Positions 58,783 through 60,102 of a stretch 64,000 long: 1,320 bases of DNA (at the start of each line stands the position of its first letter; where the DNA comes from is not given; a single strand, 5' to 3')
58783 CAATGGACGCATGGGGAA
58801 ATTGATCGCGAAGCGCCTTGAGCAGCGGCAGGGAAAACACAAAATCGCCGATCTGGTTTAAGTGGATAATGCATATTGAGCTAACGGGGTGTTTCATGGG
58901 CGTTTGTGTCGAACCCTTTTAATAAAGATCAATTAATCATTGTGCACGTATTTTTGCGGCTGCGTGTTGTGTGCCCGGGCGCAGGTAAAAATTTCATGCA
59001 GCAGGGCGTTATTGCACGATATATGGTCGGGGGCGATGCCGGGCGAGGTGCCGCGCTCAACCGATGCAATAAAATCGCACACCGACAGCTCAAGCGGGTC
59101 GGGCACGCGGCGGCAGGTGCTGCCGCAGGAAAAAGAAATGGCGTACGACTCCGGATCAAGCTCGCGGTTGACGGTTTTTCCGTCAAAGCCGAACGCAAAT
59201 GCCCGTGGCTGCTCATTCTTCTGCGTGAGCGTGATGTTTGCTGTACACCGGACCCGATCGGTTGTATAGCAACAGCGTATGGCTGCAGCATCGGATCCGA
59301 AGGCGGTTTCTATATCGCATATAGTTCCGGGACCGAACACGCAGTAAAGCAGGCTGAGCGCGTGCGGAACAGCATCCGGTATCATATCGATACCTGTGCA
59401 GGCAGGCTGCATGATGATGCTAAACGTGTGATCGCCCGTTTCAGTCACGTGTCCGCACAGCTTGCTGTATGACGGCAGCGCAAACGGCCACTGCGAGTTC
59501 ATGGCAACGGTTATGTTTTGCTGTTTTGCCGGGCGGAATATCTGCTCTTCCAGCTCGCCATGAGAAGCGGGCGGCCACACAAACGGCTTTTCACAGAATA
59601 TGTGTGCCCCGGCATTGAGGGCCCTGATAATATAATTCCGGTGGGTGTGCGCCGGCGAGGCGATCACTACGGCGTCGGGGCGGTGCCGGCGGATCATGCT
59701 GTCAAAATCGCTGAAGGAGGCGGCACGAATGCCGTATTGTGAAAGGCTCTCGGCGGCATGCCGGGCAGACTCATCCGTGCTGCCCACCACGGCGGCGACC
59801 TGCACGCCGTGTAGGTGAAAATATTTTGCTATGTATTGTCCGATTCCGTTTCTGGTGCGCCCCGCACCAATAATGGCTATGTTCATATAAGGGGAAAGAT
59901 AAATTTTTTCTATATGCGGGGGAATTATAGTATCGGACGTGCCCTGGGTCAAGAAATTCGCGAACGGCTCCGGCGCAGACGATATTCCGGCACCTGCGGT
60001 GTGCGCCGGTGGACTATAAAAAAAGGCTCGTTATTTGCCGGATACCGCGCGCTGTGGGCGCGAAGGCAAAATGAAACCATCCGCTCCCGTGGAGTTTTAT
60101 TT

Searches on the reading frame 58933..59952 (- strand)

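Call 51: search_protein_families(library=pfam, proteins=[window:58933-59952:-], max_evalue=0.00001)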
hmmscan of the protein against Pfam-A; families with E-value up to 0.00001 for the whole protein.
window:58933-59952:- (339 aa): 1 family
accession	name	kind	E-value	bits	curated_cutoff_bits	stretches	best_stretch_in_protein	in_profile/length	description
PF01408.29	GFO_IDH_MocA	-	3.1e-20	73.5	24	1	23-131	1-102/120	Oxidoreductase family, NAD-binding Rossmann fold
